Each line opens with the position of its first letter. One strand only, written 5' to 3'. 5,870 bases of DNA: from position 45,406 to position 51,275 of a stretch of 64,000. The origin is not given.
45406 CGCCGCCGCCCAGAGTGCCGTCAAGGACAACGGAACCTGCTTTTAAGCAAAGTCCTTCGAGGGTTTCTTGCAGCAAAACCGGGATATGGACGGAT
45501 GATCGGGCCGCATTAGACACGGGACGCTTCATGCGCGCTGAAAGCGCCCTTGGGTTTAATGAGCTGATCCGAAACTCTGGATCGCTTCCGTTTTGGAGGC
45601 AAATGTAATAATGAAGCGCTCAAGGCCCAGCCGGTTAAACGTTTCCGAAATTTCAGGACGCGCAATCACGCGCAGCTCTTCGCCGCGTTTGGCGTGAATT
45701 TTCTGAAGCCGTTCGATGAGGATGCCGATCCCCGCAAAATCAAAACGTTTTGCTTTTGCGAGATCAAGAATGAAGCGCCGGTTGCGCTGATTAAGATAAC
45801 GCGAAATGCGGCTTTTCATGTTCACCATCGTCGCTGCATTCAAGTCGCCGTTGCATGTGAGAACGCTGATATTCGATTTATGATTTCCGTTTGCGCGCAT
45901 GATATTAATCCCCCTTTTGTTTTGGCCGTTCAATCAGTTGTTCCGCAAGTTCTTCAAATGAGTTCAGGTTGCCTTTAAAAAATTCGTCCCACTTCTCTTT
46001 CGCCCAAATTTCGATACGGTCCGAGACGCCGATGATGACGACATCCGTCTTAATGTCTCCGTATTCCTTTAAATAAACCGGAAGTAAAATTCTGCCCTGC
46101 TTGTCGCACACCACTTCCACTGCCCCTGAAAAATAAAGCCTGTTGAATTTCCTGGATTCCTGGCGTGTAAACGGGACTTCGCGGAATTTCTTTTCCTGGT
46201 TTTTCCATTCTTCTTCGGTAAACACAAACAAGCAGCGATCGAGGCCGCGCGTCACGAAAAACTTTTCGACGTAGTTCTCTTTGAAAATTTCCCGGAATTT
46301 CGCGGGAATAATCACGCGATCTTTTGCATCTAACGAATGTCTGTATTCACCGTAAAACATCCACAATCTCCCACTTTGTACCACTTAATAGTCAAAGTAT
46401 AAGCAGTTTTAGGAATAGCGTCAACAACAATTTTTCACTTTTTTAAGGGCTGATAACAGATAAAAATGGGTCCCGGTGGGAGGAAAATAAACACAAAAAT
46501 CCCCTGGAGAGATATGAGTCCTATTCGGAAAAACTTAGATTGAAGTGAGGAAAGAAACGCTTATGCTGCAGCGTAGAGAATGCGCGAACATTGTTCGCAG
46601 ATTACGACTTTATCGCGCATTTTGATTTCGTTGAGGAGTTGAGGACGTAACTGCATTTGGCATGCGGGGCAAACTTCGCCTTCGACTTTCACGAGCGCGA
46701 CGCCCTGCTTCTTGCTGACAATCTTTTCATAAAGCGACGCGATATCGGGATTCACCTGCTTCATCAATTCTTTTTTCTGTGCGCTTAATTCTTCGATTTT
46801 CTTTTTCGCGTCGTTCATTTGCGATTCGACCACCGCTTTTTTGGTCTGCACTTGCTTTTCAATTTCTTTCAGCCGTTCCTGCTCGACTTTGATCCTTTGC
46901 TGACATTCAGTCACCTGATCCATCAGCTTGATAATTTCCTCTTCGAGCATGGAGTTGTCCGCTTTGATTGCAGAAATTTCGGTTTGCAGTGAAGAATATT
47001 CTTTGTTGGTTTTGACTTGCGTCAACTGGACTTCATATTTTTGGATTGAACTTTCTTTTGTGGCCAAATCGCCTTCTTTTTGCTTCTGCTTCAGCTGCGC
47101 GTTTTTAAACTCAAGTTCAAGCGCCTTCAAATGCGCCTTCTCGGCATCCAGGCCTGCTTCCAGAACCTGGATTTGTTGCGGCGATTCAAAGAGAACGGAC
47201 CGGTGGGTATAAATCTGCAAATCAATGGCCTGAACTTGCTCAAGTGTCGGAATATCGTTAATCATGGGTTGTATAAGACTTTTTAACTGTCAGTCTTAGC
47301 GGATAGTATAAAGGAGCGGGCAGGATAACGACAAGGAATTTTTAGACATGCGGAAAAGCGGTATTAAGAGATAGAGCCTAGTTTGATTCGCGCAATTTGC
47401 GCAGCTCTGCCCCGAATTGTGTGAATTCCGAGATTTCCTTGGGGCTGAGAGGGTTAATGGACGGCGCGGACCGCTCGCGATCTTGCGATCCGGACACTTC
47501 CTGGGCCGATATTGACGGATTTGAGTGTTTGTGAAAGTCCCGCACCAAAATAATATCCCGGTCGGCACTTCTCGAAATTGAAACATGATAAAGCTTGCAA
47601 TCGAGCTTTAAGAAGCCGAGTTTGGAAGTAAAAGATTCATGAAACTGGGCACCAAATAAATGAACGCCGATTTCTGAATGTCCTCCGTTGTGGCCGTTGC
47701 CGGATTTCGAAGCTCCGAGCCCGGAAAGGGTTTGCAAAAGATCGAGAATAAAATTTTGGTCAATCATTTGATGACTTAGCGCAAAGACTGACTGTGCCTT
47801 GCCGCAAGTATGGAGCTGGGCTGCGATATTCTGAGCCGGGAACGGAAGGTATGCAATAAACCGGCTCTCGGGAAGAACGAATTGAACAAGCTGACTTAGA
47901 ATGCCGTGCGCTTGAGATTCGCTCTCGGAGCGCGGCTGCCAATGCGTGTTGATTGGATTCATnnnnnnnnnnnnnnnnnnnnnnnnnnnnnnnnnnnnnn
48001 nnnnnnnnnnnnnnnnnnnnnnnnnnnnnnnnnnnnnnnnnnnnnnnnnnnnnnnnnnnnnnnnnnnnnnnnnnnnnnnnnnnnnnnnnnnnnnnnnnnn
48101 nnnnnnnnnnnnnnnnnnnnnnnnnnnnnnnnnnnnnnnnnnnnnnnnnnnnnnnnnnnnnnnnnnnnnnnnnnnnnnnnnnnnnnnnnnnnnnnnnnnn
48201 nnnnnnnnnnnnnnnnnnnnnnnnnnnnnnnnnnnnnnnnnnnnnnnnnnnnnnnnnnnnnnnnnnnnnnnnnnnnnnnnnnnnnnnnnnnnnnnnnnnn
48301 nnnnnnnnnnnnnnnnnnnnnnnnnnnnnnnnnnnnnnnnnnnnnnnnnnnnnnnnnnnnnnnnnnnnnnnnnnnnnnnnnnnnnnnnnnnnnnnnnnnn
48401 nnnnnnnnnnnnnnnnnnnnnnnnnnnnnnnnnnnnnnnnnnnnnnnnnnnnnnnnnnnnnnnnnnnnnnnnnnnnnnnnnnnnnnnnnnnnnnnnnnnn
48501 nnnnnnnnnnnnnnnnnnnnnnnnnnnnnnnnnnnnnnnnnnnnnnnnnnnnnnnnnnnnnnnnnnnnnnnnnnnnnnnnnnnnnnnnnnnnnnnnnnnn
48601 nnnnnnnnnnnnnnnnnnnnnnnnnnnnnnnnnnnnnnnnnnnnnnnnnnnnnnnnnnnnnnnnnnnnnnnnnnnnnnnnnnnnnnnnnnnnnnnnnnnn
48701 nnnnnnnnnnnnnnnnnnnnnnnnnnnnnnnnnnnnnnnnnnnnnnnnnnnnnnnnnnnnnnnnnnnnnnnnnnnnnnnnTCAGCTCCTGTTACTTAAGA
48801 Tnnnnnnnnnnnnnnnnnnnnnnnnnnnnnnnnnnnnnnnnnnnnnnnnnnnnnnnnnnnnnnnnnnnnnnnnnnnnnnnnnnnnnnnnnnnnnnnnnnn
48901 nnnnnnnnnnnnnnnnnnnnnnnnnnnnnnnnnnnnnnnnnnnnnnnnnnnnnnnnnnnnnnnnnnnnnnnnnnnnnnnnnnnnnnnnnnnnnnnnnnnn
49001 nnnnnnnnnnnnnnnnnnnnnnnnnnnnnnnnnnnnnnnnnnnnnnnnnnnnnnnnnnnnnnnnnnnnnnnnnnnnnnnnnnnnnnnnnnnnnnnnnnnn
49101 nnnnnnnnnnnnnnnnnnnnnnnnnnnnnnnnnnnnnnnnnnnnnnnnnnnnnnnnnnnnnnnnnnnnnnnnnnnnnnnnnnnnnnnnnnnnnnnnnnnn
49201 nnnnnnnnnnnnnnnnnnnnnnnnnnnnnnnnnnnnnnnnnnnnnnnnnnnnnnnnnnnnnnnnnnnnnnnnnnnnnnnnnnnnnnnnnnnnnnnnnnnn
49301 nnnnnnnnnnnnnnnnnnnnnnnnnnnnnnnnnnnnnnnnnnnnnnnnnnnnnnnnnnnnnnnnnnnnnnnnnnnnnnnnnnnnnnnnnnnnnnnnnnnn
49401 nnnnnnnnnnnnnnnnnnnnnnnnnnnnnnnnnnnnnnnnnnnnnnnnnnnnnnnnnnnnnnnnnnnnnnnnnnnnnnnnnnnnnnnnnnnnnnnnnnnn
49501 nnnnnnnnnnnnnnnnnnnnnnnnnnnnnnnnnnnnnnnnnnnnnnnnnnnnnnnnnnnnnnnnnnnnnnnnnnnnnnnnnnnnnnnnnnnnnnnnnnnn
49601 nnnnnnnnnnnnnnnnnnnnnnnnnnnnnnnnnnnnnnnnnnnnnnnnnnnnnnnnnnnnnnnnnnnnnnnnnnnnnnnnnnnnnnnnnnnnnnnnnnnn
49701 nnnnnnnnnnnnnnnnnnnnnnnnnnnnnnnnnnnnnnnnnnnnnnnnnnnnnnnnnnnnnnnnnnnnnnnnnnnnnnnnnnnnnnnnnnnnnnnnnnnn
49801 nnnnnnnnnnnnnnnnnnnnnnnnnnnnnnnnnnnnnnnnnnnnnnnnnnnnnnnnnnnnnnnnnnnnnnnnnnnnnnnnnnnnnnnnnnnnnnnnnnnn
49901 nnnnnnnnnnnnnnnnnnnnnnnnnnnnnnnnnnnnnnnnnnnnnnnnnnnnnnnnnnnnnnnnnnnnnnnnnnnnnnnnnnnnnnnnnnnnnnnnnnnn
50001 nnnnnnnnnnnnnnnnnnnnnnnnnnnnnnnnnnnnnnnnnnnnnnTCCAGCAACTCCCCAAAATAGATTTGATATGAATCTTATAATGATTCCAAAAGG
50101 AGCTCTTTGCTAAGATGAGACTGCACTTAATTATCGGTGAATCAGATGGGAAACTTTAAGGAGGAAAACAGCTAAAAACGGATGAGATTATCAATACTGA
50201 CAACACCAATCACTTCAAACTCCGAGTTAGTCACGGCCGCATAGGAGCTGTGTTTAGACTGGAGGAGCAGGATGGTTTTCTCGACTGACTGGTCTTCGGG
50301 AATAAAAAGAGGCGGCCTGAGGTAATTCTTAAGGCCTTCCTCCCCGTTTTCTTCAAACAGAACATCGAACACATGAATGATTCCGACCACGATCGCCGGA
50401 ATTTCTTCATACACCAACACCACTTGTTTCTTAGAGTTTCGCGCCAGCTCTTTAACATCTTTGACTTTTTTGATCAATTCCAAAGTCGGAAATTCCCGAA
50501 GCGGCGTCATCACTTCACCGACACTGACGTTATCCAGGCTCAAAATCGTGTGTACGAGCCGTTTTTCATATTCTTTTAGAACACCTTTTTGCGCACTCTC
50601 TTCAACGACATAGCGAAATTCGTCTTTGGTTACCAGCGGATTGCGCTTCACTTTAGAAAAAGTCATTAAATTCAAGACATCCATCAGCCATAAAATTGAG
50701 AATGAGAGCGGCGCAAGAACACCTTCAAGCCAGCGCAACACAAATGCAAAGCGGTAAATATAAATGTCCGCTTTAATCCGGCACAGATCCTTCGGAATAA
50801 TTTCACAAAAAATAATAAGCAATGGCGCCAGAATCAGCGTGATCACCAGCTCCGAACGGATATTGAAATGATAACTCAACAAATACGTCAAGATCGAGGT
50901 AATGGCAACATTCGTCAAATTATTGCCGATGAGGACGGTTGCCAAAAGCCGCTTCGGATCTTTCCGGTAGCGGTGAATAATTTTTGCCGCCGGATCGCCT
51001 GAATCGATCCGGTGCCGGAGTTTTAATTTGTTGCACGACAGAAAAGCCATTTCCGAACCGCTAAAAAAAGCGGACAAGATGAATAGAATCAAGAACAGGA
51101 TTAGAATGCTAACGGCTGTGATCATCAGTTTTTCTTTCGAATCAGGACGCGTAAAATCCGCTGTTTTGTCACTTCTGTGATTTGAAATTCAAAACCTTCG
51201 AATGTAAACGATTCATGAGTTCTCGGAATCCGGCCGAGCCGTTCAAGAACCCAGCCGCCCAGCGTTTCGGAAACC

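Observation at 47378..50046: ParA-type ATPase fused to a glycogen-binding (AMPK-beta/CBM48) domain with two coupled unknown partner genes: candidate storage-granule positioning system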

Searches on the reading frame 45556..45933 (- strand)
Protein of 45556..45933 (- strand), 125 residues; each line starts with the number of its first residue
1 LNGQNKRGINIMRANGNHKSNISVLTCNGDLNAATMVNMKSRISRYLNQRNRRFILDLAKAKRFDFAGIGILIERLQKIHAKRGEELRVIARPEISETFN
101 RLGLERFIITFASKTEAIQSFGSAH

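Call 3: search_protein_families(library=pfam, proteins=[window:45556-45933:-], max_evalue=0.1)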
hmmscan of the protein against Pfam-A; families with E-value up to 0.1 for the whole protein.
window:45556-45933:- (125 aa): 2 families
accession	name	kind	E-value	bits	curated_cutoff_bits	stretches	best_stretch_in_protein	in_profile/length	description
PF01740.26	STAS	-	1.3e-12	47.8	22.6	1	18-117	6-106/106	STAS domain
PF13466.11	STAS_2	-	0.0039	17.8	29.2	1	28-104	4-79/80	STAS domain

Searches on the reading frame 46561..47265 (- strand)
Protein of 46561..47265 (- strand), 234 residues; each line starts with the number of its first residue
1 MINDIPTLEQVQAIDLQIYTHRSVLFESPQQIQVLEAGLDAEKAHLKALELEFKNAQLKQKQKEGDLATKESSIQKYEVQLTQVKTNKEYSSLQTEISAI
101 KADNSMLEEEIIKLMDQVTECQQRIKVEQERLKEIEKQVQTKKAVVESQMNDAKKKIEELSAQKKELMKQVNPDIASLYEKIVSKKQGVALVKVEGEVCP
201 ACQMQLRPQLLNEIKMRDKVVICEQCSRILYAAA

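Call 3: search_protein_families(library=pfam, proteins=[window:46561-47265:-], max_evalue=0.1)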
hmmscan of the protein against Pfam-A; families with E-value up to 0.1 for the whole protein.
window:46561-47265:- (234 aa): 13 families
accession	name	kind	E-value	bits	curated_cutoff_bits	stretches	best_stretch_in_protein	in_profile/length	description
PF24481.2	CT398_CC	-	1.4e-13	51.5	27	1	17-186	9-179/180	CT398-like coiled coil hairpin domain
PF02591.20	Zn_ribbon_9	-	2.1e-11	44.1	29.1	1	198-230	1-33/33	C4-type zinc ribbon domain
PF19220.6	Rod_CreS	-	0.00015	21.3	100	2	15-78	61-124/359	Crescentin, rod domain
PF05667.16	CCDC22_CC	-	0.0023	17.6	39.2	1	50-172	181-295/477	CCDC22 protein coiled-coil region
PF05377.16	FlaC_arch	-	0.009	16.8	27.8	0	131-185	1-49/55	Flagella accessory protein C (FlaC)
PF25450.1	Rab11-FIP3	-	0.012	16.3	31.9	1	70-142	47-122/125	Rab11-FIP3-like domain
PF07926.17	TPR_MLP1_2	-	0.016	15.7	36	1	107-171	62-126/129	TPR/MLP1/MLP2-like protein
PF10805.13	DUF2730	-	0.021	15.4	24.9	1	67-117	42-92/102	Protein of unknown function (DUF2730)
PF19801.4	DUF6284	-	0.024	15.1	27.4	1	86-139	21-75/86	Family of unknown function (DUF6284)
PF11328.14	DUF3130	-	0.027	15.2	25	1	66-151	3-89/89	Protein of unknown function (DUF3130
PF15619.11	Lebercilin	-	0.03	14.3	34.3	0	29-118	59-147/193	Ciliary protein causing Leber congenital amaurosis disease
PF15294.11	Leu_zip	-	0.038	13.9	28.2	1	53-192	86-231/275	Leucine zipper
PF00170.26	bZIP_1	-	0.083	13.5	27.6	1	88-123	26-61/64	bZIP transcription factor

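Call 4: search_protein_families(library=ncbifam, proteins=[window:46561-47265:-], max_evalue=0.1)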
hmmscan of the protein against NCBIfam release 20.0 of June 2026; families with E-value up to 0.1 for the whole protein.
window:46561-47265:- (234 aa): 13 families
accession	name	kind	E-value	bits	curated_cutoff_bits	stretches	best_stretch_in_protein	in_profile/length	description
NF047363.1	Zn_ribbon_CdsZ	equivalog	1.1e-23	84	275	1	5-231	5-231/251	zinc ribbon domain regulatory protein CdsZ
TIGR04523.1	Mplasa_alph_rch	subfamily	1.5e-06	26.4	270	1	31-190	455-613/745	helix-rich protein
TIGR02168.1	SMC_prok_B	equivalog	4.8e-06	24.6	567.35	1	23-189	672-835/1181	chromosome segregation protein SMC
NF045487.1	ASRP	equivalog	9e-06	24.6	300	1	36-208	134-312/593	archaea-specific SMC-related protein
TIGR02169.1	SMC_prok_A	equivalog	2.6e-05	22.1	729.4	1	24-187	331-491/1165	chromosome segregation protein SMC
NF002572.0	PRK02224.1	equivalog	0.00011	20.6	1087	1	41-206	294-461/888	DNA double-strand break repair ATPase Rad50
NF003034.1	PRK03918.1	equivalog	0.00018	19.6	700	1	10-208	253-447/878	DNA double-strand break repair ATPase Rad50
NF045780.1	TrlF_fam_ATP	equivalog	0.00023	20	350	1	8-187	448-624/944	TrlF family AAA-like ATPase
TIGR04320.1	Surf_Exclu_PgrA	domain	0.0013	18.2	70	1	28-132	254-359/360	SEC10/PgrA surface exclusion domain-containing protein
NF043073.1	MMSYN1_0195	equivalog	0.0066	14.6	1250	1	43-187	401-551/1021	spermidine/putrescine ABC transporter permease/substrate-binding protein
NF033829.0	plas_excl_MbeD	equivalog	0.038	14.3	60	1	74-124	16-64/69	MbeD family mobilization/exclusion protein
TIGR02977.1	phageshock_pspA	equivalog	0.047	13.4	242.95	1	83-171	94-182/219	phage shock protein PspA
NF038350.1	taxis_HmpF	equivalog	0.068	11.5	200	1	51-185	105-230/553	pilus motility taxis protein HmpF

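Call 72: search_protein_families(library=padloc, proteins=[window:46561-47265:-], max_evalue=0.01)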
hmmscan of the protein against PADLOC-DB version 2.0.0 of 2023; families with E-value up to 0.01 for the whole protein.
window:46561-47265:- (234 aa): 25 families
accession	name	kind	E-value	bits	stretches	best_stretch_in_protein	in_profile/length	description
PDLC02709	PbeC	-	7.5e-06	22.8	1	37-175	340-471/661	PbeC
PDLC00551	JetC2|JetC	-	2.4e-05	20.4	1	3-182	779-965/1365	DUF3584 domain; MukB-like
PDLC03862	LmuB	-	0.00042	16.8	1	69-209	208-343/643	-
PDLC00553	JetC2|JetC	-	0.00048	16.1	1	36-178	860-1000/1361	DUF3584 domain; MukB-like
PDLC00582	JetC3|JetC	-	0.00048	16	1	30-172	424-566/1472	DUF3584 domain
PDLC00550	JetC2|JetC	-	0.00061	15.6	1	23-180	263-425/1355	DUF3584 domain; MukB-like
PDLC03863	LmuB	-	0.00065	16.5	1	70-216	195-337/610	-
PDLC00519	JetC1|JetC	-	0.00067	16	1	12-177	619-787/1097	DUF3584 domain; MukB-like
PDLC03865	LmuB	-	0.00078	15.7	1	50-187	586-776/1007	-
PDLC00254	LmuB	-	0.00083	16.1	1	87-217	181-311/563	AAA ATPase domain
PDLC04890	PDC-S06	-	0.00084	16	1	38-215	99-275/732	-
PDLC00006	DruC1|DruC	-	0.00087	15.9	1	30-184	175-318/626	Unknown function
PDLC00580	JetC3|JetC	-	0.00096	15.5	1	35-172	236-378/1068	DUF3584 domain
PDLC04886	PDC-S06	-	0.0011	15.8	1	36-215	98-275/727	-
PDLC00518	JetC1|JetC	-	0.0013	14.6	1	40-170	308-437/1112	DUF3584 domain; MukB-like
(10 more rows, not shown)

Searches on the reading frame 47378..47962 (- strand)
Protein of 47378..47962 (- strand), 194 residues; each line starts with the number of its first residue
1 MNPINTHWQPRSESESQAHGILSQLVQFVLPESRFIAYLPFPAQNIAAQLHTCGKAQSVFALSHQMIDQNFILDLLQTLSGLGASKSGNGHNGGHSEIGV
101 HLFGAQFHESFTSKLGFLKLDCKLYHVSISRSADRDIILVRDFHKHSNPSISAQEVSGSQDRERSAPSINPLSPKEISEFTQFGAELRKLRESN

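Call 3: search_protein_families(library=pfam, proteins=[window:47378-47962:-], max_evalue=0.1)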
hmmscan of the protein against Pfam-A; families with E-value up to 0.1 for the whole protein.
window:47378-47962:- (194 aa): 0 families

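Call 4: search_protein_families(library=ncbifam, proteins=[window:47378-47962:-], max_evalue=0.1)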
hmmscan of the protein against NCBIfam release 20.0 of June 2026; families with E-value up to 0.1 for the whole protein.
window:47378-47962:- (194 aa): 1 family
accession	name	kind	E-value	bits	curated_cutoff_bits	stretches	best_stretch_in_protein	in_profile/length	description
TIGR00738.1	rrf2_super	superfamily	0.084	12.8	73.3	0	64-95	34-65/132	Rrf2 family transcriptional regulator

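Call 55: search_protein_representatives(protein=window:47381-47962:-)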
Query: 194 residues. Proteins with E-value up to 0.001 (for the whole library): 9; up to 1e-10: 2; up to 1e-30: 1. The best 9 are listed.
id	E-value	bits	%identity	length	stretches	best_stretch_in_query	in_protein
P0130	3.4e-124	428.0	100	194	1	1-194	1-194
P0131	7.7e-23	97.7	56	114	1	92-193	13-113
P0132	4.8e-07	46.2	24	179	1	20-191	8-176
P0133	7.2e-06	42.4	24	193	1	17-193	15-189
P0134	1.7e-05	41.2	28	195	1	7-192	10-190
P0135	1.9e-05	41.0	30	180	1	23-191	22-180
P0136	4.4e-05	39.8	22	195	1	21-193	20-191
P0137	6.4e-05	39.3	27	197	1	23-193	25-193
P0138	1.8e-04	37.8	28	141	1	68-192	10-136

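Call 69: predict_structure(alignment_id=A5)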
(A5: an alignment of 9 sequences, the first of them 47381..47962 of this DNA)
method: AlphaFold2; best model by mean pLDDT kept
length: 194 residues; sequences in the alignment: 9
mean_pLDDT: 77.2   pTM: 0.65
mean pLDDT of the five models: 77.2, 75.7, 74.8, 74.0, 69.7
residues with pLDDT >= 90: 67; 70-90: 77; 50-70: 20; < 50: 30
segments of 3 or more residues with pLDDT < 50: 89-94, 147-168
pLDDT, mean of each block of 10 residues (from residue 1): 57 88 93 92 87 91 92 89 61 64 93 85 91 88 65 32 41 77 82 71
secondary structure, 60 per line:
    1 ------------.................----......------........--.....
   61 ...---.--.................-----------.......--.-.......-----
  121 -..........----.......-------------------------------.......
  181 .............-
elements in order: H13-29 E34-39 E46-53 E56-63 H70-86 E98-104 H109-115 E122-131 E136-142 H174-193

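Call 72: search_protein_families(library=padloc, proteins=[window:47381-47962:-], max_evalue=0.01)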
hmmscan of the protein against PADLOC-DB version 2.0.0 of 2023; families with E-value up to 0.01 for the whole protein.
window:47381-47962:- (194 aa): 0 families

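Call 91: fold_search(model_id=the predicted structure, library=pdb)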
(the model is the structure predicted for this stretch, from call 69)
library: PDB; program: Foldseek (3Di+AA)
matches with E <= 10: 838; with E <= 0.001: 0
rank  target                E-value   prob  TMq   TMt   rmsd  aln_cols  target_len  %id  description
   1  5gkj_B                1.5e-03  1.00  0.39  0.34   8.6       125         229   12  Structure of EndoMS in apo form (released 2016-11-02)
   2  5gke_A                3.9e-03  1.00  0.40  0.33   6.2       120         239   12  Structure of EndoMS-dsDNA1 complex (released 2016-11-02)
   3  2vld_B                8.5e-03  1.00  0.41  0.36   7.1       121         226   13  crystal structure of a repair endonuclease from Pyrococcus abyssi (released 2009-05-19)
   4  2vld_A                1.2e-02  0.97  0.36  0.31   8.2       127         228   13  crystal structure of a repair endonuclease from Pyrococcus abyssi (released 2009-05-19)
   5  6g2i_J                1.3e-02  0.80  0.31  0.06  11.7       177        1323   11  Filament of acetyl-CoA carboxylase and BRCT domains of BRCA1 (ACC-BRCT) at 5.9 A resolution (released 2018-06-13)
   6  4f0p_A                3.3e-02  0.57  0.29  0.15   6.8       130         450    9  MspJI Restriction Endonuclease - P31 Form (released 2012-08-08)
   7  2ook_B                3.5e-02  0.35  0.20  0.26   7.1        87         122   10  Crystal structure of a protein with unknown function (YP_749275.1) from Shewanella Frigidimarina NCIMB 400 at 1.80 A r (released 2007-02-06)
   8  6wan_D                4.5e-02  0.47  0.27  0.15   7.2       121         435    8  Structure of Acinetobacter baumannii Cap4 SAVED/CARF-domain containing receptor with the cyclic trinucleotide 3'3'3'-c (released 2020-06-17)
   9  5csl_A                4.8e-02  0.57  0.29  0.04  10.2       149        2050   13  Crystal structure of the 500 kD yeast acetyl-CoA carboxylase holoenzyme dimer (released 2015-10-28)
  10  8xl2_C                4.8e-02  0.38  0.27  0.06  13.3       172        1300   10  Human acetyl-CoA carboxylase 1 filament in complex with acetyl-CoA (ACC1-inact) (released 2024-10-23)
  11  6wam_A                5.1e-02  0.51  0.28  0.15   7.1       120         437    9  Structure of Acinetobacter baumannii Cap4 SAVED/CARF-domain containing receptor (released 2020-06-17)
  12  8em1_A                5.5e-02  0.25  0.23  0.13   8.8       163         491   13  Type IIS Restriction Endonuclease PaqCI, DNA Unbound (released 2023-03-22)
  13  8em1_B                5.8e-02  0.30  0.24  0.13   9.9       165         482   13  Type IIS Restriction Endonuclease PaqCI, DNA Unbound (released 2023-03-22)
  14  8epx_A                5.8e-02  0.23  0.24  0.13   8.1       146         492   13  Type IIS Restriction Endonuclease PaqCI, DNA bound (released 2023-03-22)
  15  6vm6_E                6.2e-02  0.44  0.27  0.15   7.3       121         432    8  Structure of Acinetobacter baumannii Cap4 SAVED/CARF-domain containing receptor with the cyclic trinucleotide 2'3'3'-c (released 2020-06-17)
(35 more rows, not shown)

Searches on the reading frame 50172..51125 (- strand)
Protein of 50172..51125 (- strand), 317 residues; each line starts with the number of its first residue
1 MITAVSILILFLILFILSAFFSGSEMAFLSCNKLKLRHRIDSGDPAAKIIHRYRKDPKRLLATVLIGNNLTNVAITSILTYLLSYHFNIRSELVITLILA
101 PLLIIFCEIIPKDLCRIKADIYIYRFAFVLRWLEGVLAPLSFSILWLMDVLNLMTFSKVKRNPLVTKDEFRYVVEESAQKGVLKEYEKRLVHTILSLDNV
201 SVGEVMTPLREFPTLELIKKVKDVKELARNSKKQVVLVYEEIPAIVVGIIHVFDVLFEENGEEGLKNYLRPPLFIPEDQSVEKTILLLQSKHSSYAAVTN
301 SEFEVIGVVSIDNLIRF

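Call 3: search_protein_families(library=pfam, proteins=[window:50172-51125:-], max_evalue=0.1)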
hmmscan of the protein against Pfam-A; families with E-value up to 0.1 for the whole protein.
window:50172-51125:- (317 aa): 3 families
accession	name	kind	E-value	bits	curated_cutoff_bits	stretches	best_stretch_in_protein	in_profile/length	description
PF01595.25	CNNM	-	6.5e-42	143.7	28.4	1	9-187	1-181/181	Cyclin M transmembrane N-terminal domain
PF00571.33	CBS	-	3.6e-08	34.1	24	1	270-316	7-53/57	CBS domain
PF04018.18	VCA0040-like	-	0.035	14.1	26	1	48-139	44-135/246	Undecaprenyl phosphate translocase-like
